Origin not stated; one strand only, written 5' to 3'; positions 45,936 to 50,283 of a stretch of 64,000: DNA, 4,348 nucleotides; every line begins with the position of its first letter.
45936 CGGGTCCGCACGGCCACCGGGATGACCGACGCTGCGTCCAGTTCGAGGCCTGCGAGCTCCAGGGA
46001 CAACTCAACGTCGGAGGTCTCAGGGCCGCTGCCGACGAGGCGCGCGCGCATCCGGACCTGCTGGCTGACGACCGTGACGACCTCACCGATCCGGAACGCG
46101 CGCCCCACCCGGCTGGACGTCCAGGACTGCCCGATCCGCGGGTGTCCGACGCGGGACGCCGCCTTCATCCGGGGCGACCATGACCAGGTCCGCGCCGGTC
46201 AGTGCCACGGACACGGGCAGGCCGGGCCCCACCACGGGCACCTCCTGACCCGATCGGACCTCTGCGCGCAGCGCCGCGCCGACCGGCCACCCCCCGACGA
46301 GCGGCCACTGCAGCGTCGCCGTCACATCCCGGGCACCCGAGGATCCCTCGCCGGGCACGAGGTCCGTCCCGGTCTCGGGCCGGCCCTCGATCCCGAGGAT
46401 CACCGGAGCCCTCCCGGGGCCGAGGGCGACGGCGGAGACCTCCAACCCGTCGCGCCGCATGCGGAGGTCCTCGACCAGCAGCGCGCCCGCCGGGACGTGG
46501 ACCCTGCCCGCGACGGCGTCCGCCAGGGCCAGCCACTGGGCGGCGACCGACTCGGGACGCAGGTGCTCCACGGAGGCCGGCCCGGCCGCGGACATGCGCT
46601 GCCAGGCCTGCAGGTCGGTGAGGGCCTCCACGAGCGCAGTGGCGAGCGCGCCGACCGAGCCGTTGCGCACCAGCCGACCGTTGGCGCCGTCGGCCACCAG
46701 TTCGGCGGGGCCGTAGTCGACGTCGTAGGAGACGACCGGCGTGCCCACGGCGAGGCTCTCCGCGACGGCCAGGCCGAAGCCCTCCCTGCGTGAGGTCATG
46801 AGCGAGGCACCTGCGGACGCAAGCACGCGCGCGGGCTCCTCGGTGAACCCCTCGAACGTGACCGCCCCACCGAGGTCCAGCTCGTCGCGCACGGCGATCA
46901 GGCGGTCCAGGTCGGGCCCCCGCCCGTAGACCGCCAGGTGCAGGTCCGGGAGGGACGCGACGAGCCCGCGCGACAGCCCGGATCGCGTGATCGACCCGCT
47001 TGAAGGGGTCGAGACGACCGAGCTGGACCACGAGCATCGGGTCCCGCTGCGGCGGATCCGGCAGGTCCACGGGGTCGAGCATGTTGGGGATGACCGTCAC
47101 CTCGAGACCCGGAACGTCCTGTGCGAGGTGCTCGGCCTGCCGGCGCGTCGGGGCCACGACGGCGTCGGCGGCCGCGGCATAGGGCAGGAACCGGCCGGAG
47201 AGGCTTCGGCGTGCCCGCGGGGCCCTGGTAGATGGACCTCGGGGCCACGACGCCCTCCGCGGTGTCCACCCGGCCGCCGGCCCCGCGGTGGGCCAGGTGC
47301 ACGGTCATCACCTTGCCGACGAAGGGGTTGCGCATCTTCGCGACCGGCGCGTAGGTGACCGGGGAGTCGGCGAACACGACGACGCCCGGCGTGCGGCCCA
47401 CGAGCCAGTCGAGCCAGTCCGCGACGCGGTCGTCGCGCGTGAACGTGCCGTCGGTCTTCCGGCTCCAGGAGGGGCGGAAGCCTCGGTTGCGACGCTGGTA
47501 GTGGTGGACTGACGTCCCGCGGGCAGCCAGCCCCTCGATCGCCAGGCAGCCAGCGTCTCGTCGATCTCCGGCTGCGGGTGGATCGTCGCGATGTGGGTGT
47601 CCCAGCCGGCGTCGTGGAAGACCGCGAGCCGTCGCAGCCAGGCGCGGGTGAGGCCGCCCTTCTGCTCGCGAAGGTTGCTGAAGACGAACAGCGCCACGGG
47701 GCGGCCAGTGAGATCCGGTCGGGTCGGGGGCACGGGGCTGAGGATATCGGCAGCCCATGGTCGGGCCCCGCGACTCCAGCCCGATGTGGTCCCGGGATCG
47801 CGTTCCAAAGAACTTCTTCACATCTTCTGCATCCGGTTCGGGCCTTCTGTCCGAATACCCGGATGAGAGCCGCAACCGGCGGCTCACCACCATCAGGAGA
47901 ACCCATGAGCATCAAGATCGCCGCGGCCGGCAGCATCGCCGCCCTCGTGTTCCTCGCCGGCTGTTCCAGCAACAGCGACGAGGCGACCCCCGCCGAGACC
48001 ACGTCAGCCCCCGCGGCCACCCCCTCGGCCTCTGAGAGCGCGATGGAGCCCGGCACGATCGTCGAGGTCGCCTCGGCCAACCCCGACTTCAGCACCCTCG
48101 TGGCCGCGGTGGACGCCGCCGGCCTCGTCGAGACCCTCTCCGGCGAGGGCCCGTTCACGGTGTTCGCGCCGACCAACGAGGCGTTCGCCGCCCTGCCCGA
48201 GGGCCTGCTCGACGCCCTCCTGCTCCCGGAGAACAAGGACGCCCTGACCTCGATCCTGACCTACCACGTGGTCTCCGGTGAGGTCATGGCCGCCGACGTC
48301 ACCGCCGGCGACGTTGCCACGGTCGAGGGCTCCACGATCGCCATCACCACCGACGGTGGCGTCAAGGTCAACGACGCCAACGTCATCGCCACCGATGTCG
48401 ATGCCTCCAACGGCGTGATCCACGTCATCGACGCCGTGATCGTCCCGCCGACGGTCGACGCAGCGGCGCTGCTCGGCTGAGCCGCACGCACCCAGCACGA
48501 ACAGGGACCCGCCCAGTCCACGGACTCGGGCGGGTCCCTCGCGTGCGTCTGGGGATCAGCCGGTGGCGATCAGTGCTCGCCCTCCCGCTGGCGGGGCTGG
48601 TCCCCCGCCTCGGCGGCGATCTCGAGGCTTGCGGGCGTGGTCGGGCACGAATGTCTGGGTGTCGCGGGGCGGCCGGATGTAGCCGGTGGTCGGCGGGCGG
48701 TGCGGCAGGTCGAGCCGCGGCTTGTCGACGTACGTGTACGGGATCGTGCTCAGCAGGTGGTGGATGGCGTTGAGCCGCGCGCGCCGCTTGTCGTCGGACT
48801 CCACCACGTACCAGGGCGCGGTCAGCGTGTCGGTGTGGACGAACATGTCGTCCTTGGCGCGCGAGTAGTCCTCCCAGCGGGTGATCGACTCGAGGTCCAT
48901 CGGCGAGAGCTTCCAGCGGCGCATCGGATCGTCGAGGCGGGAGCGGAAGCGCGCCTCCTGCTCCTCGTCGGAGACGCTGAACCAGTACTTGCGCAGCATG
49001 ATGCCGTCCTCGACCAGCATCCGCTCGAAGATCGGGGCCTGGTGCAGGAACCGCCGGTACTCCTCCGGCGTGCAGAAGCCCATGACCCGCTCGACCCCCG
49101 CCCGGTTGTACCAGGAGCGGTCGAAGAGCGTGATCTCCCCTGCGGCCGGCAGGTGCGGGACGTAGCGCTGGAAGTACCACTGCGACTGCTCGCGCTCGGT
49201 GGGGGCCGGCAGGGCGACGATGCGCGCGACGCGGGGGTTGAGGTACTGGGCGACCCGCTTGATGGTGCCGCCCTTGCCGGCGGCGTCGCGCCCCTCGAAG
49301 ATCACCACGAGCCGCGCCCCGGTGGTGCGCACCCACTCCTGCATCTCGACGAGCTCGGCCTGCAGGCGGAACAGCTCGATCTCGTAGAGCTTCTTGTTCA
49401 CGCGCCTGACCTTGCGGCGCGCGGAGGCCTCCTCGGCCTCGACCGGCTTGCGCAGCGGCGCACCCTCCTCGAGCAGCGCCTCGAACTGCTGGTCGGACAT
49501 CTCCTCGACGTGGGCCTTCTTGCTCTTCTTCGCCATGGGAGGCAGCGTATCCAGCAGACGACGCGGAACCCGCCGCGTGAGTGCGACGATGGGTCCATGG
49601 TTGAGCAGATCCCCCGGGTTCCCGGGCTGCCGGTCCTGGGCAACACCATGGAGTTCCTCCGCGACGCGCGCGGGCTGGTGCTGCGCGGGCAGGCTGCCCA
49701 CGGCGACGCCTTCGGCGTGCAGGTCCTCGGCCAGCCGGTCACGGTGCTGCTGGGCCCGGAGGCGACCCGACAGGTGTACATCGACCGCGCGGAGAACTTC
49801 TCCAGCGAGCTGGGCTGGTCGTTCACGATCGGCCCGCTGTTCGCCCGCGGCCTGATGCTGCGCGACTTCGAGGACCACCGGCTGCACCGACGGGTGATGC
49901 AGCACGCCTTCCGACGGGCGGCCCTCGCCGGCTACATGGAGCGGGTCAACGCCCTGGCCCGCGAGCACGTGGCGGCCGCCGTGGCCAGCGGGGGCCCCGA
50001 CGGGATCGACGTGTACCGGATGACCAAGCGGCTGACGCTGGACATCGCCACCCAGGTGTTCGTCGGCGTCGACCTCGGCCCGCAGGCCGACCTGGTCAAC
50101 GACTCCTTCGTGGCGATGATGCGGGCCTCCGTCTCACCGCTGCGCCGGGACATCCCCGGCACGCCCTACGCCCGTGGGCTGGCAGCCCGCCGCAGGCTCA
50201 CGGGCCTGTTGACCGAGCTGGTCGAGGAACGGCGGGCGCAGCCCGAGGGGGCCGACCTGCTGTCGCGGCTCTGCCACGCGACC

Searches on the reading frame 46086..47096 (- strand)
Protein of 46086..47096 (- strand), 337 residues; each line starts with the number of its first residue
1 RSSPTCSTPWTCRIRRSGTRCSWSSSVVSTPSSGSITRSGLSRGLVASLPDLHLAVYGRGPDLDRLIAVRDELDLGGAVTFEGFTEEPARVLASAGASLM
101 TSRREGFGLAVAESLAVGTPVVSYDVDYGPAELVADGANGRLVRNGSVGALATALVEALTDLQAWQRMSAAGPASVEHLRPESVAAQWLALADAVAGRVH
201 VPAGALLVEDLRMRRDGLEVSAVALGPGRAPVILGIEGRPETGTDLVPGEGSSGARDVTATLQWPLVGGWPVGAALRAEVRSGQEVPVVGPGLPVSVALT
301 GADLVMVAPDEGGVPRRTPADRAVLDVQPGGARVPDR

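Call 21: search_protein_families(library=pfam, proteins=[window:46086-47096:-], max_evalue=0.001)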
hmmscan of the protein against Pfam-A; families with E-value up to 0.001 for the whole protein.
window:46086-47096:- (337 aa): 3 families
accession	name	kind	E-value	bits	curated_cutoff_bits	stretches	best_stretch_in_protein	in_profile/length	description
PF00534.26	Glycos_transf_1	-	4.7e-24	85.3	26.4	1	49-172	45-169/172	Glycosyl transferases group 1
PF13692.12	Glyco_trans_1_4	-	4.4e-22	79.3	27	1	51-161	33-142/142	Glycosyl transferases group 1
PF20706.3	GT4-conflict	-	2.4e-07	30.5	26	1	78-123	259-310/385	Family 4 Glycosyltransferase in conflict systems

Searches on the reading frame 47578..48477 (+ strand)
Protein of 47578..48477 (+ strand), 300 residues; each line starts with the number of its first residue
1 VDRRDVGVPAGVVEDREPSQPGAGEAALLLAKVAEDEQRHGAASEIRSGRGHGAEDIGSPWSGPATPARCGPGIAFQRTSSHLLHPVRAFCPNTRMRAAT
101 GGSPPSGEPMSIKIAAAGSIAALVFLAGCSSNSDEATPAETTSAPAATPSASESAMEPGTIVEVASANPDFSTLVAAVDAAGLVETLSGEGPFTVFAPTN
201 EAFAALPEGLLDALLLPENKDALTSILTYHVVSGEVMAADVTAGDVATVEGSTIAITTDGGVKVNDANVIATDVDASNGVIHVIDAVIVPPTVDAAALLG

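Call 51: search_protein_families(library=pfam, proteins=[window:47578-48477:+], max_evalue=0.001)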
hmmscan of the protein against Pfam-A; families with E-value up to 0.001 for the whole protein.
window:47578-48477:+ (300 aa): 1 family
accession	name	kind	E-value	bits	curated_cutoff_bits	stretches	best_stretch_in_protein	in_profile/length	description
PF02469.27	Fasciclin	-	5.6e-38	130.4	22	1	169-290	1-123/123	Fasciclin domain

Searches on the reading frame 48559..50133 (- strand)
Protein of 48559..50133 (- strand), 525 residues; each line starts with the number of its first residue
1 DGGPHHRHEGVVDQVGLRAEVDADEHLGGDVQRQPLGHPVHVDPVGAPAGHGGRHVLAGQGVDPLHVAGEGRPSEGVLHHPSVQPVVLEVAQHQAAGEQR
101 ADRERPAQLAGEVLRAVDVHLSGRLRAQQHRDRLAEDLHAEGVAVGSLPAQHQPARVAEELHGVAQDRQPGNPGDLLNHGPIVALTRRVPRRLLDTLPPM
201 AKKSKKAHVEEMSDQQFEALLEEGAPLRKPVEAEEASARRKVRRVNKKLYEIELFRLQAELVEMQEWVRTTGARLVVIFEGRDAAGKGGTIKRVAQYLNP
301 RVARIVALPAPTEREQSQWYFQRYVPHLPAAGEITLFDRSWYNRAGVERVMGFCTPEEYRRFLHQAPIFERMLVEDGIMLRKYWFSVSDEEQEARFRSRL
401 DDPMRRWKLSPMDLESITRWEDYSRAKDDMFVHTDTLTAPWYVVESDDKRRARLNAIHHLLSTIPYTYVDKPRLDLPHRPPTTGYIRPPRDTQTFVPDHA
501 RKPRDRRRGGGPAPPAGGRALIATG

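Call 21: search_protein_families(library=pfam, proteins=[window:48559-50133:-], max_evalue=0.001)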
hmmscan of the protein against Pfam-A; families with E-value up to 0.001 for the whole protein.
window:48559-50133:- (525 aa): 1 family
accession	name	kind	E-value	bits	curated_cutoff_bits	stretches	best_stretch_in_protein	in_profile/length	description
PF03976.20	PPK2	-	6.3e-108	360.1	22.3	1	246-471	3-228/229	Polyphosphate kinase 2 (PPK2)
